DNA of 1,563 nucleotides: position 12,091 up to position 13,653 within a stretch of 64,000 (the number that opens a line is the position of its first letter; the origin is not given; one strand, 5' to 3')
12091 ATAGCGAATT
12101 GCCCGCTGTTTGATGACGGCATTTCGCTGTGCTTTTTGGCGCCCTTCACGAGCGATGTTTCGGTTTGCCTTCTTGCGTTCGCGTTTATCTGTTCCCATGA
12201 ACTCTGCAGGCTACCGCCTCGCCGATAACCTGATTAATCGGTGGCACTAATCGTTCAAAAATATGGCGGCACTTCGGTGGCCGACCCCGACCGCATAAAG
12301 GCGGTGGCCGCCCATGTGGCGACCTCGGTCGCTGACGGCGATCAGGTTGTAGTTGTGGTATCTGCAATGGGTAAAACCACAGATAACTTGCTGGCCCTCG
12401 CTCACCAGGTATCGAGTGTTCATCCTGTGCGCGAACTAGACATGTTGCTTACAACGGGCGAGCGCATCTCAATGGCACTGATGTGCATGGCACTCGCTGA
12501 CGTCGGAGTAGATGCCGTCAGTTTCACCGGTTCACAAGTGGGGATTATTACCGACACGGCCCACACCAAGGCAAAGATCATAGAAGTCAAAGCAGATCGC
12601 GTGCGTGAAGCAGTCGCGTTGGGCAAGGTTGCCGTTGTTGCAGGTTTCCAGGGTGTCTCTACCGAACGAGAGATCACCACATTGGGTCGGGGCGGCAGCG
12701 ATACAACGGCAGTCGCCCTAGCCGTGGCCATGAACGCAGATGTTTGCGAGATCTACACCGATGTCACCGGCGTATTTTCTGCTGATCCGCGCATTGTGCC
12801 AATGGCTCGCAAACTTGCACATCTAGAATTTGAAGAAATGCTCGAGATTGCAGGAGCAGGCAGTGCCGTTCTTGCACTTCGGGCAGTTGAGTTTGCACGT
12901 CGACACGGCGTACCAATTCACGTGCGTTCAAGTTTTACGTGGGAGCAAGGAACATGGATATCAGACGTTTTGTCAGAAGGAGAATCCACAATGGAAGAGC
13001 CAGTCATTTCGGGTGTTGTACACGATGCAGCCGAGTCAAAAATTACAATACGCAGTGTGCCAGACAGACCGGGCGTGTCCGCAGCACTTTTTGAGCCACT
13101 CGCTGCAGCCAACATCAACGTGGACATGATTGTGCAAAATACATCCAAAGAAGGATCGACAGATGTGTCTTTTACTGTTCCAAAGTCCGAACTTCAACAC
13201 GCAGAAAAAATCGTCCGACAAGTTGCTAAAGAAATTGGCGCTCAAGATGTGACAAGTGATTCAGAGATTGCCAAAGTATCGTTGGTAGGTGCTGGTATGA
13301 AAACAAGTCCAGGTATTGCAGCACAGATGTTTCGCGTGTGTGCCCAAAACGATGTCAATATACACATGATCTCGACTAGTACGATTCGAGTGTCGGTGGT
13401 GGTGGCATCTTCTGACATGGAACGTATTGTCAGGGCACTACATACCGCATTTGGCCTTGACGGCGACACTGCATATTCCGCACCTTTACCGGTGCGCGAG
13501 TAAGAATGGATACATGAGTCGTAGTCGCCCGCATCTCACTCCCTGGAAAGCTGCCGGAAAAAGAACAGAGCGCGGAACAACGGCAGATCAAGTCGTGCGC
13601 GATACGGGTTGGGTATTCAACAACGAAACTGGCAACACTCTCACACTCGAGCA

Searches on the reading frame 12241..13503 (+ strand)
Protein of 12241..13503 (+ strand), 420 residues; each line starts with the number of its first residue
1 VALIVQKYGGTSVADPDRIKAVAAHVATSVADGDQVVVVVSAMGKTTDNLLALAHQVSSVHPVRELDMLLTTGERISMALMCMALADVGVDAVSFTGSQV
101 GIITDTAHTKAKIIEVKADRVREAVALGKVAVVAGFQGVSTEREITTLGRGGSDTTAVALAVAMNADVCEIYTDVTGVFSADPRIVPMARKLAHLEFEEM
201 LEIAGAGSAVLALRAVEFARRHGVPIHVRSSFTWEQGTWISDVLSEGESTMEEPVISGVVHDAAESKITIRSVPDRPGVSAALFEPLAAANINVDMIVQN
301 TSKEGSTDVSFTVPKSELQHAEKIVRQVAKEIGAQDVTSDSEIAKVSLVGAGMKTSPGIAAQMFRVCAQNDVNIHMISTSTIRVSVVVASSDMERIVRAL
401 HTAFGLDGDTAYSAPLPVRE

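Call 81: search_protein_families(library=ncbifam, proteins=[window:12241-13503:+], max_evalue=1e-20)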
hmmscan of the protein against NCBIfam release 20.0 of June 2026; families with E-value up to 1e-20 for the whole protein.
window:12241-13503:+ (420 aa): 23 families
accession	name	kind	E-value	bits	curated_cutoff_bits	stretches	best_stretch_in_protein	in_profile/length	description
NF005153.0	PRK06635.1-1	equivalog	3.5e-171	569.9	585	1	1-410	1-411/421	aspartate kinase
NF005155.0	PRK06635.1-4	equivalog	4.9e-167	556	346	1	1-408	1-405/407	aspartate kinase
NF005656.0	PRK07431.1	equivalog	1.5e-160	535.6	657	1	1-410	1-415/587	aspartate kinase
NF005154.0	PRK06635.1-2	equivalog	1.6e-155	518.4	376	1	2-407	3-405/407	aspartate kinase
NF005156.0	PRK06635.1-5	equivalog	2.7e-136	454.6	594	1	1-409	1-405/411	aspartate kinase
TIGR00657.1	asp_kinases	subfamily_domain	5.8e-130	434.3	208.7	1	64-405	104-441/442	aspartate kinase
TIGR00656.1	asp_kin_monofn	equivalog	9.5e-120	400.3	402.25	1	1-405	1-405/407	aspartate kinase, monofunctional class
NF005161.0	PRK06635.2-5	equivalog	2.5e-109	365.8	586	1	4-405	6-401/402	aspartate kinase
NF006068.0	PRK08210.1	equivalog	2.1e-103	346.6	474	1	1-407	1-403/405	aspartate kinase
NF006459.0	PRK08841.1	equivalog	4e-91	306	535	1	1-404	3-378/395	aspartate kinase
NF004938.0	PRK06291.1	equivalog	1.2e-87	294.5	528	1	64-408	120-465/468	aspartate kinase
NF005158.0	PRK06635.2-2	equivalog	8.3e-83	278.5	717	1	1-404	1-398/401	aspartate kinase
NF005157.0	PRK06635.2-1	equivalog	7.5e-82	275.3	832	1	5-405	6-400/401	aspartate kinase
NF006959.0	PRK09436.1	equivalog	3.3e-65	220.6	726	1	66-404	119-459/819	bifunctional aspartate kinase/homoserine dehydrogenase I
NF006570.0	PRK09084.1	equivalog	3e-58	198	455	1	64-404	110-448/452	lysine-sensitive aspartokinase 3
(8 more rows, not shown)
